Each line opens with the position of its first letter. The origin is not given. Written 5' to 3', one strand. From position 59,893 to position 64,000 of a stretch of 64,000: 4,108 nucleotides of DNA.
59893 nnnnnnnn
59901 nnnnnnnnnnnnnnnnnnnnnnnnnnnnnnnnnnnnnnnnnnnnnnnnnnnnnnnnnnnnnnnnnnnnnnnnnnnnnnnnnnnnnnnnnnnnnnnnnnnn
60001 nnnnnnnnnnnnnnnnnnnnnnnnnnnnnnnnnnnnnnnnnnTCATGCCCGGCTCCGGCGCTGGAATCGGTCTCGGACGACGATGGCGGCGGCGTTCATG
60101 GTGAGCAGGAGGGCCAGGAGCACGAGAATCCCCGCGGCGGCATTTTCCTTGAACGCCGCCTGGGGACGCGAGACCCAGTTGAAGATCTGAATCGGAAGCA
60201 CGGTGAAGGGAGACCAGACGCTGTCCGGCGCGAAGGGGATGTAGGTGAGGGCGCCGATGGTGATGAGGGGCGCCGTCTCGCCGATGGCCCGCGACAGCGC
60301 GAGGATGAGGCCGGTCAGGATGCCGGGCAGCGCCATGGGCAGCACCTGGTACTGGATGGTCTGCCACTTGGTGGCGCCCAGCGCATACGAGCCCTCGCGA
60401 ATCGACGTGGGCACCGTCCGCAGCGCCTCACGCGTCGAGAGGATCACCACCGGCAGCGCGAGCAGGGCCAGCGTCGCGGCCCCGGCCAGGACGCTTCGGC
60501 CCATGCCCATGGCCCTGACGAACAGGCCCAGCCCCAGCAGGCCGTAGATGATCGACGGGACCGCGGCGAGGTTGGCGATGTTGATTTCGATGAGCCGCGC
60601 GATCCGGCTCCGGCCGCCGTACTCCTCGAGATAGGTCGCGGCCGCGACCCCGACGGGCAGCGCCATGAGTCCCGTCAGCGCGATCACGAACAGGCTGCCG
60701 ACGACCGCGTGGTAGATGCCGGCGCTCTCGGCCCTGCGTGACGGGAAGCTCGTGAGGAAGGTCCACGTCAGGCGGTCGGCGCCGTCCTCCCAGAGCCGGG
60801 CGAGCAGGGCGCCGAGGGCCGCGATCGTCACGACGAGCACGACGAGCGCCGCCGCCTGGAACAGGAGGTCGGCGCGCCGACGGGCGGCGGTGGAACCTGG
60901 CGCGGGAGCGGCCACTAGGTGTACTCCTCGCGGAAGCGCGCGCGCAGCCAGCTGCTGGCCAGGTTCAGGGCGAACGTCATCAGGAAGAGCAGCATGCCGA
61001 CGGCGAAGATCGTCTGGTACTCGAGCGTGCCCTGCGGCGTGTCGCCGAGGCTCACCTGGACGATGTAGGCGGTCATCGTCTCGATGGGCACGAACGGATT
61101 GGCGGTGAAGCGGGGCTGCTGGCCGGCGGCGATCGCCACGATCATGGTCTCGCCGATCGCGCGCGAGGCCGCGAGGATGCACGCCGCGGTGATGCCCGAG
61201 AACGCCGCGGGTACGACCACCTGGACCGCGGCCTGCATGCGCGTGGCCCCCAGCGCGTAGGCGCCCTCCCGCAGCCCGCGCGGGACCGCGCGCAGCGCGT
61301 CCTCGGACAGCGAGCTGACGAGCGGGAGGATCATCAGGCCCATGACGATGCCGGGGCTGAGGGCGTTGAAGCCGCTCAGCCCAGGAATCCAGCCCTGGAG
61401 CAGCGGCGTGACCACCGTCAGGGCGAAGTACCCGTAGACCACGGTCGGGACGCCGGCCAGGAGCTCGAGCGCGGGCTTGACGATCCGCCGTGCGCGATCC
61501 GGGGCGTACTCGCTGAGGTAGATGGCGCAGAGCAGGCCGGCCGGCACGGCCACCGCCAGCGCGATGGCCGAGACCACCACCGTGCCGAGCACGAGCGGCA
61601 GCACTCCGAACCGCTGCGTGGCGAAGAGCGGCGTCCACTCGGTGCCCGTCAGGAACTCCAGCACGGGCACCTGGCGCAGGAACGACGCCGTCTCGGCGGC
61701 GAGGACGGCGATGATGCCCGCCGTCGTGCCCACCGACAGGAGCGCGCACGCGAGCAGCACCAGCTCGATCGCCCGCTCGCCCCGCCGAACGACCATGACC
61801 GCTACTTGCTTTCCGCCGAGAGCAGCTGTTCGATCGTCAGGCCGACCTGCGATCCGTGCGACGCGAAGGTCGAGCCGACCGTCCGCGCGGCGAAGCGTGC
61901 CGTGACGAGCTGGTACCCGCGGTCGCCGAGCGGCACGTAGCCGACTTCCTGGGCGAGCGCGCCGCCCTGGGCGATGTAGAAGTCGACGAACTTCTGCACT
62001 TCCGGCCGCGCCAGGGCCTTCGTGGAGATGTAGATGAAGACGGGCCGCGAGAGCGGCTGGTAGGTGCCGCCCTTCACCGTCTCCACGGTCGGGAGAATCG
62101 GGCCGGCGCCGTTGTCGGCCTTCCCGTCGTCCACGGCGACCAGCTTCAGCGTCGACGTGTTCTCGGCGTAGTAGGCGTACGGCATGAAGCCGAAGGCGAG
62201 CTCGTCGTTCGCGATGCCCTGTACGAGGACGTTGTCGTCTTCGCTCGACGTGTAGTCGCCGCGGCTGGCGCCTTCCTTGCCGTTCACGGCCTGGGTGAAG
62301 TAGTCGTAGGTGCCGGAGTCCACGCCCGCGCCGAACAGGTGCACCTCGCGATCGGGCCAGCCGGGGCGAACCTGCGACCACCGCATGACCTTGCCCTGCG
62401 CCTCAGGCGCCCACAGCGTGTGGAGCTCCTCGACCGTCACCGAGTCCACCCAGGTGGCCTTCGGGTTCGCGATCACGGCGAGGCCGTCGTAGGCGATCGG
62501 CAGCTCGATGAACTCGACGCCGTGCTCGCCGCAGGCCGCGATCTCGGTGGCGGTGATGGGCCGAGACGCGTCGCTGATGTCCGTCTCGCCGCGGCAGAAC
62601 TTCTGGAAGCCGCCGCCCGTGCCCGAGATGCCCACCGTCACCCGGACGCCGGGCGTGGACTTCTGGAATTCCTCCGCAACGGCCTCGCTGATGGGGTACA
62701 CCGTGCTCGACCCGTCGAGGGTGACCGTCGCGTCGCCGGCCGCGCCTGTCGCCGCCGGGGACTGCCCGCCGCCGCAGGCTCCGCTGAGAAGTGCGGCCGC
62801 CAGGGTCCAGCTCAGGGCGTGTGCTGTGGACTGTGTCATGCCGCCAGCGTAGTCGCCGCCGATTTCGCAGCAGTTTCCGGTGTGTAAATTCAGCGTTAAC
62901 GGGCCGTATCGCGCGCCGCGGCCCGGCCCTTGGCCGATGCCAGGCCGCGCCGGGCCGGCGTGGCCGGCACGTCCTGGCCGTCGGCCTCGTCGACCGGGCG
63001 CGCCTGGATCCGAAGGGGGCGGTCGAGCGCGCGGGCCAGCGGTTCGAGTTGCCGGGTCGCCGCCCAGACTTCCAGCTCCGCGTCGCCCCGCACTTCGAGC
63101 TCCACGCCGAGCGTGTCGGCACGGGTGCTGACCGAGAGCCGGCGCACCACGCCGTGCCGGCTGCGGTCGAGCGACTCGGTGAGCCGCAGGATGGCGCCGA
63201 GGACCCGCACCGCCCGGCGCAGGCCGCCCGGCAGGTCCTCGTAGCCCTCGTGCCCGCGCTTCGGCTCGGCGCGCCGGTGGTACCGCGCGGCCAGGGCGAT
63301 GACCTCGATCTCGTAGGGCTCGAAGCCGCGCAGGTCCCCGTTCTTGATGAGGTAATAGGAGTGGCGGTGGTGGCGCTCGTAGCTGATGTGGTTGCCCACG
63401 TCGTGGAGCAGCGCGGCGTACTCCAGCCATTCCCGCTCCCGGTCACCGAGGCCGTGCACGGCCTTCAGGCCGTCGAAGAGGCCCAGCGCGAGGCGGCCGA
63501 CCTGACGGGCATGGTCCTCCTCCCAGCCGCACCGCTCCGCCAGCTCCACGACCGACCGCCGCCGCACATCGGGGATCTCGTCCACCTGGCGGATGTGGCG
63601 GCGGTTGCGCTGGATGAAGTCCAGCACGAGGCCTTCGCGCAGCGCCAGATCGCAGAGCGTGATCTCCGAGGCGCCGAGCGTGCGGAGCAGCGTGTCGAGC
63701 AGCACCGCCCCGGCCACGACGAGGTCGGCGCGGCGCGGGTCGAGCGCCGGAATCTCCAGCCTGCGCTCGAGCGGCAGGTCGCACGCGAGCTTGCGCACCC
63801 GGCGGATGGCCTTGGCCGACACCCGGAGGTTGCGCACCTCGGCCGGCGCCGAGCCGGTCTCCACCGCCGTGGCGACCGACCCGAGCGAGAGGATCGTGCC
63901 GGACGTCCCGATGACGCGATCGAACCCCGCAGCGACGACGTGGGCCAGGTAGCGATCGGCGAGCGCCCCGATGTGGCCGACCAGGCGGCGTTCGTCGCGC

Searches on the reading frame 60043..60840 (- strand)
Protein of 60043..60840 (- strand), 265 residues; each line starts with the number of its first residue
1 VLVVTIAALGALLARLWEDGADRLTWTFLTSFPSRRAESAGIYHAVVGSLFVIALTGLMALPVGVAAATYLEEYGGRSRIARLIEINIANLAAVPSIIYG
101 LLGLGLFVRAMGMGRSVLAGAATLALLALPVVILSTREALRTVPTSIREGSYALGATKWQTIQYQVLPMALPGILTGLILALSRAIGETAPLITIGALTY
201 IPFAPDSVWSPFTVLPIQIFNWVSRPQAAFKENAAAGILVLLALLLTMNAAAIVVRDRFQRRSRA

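Call 91: search_protein_families(library=pfam, proteins=[window:60043-60840:-], max_evalue=0.0001)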
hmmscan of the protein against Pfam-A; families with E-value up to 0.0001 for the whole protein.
window:60043-60840:- (265 aa): 1 family
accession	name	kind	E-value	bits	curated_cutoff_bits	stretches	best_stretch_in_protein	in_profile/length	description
PF00528.27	BPD_transp_1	-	1.2e-16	61.4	26.4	1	61-263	2-182/184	Binding-protein-dependent transport system inner membrane component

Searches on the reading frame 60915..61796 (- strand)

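Call 91: search_protein_families(library=pfam, proteins=[window:60915-61796:-], max_evalue=0.0001)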
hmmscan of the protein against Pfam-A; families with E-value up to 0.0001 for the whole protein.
window:60915-61796:- (293 aa): 1 family
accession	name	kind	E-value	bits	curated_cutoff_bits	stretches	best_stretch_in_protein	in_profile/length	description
PF00528.27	BPD_transp_1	-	1.3e-15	58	26.4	1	84-289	2-183/184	Binding-protein-dependent transport system inner membrane component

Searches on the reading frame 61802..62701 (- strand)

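Call 91: search_protein_families(library=pfam, proteins=[window:61802-62701:-], max_evalue=0.0001)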
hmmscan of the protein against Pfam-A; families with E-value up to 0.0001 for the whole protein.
window:61802-62701:- (299 aa): 3 families
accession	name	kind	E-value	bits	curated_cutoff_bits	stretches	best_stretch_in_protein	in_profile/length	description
PF12849.12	PBP_like_2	-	5.4e-30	105.5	27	1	2-243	21-264/267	PBP superfamily domain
PF12727.12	PBP_like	-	7.3e-15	55.1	27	1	9-242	1-192/193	PBP superfamily domain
PF01547.30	SBP_bac_1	-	5.3e-09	36.9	26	1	126-245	155-303/307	Bacterial extracellular solute-binding protein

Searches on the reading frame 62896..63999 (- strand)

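Call 91: search_protein_families(library=pfam, proteins=[window:62896-63999:-], max_evalue=0.0001)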
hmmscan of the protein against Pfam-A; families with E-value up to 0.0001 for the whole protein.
window:62896-63999:- (367 aa): 3 families
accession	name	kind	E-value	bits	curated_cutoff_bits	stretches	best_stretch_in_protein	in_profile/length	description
PF21447.3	Ppx-GppA_III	-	2.6e-28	99.5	27.3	1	145-303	1-158/177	Ppx/GppA phosphatase, domain III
PF02541.22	Ppx-GppA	-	8.8e-11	42.2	27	1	19-130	178-283/285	Ppx/GppA phosphatase family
PF01966.28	HD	-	4.4e-07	30.6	22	1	162-248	3-92/116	HD domain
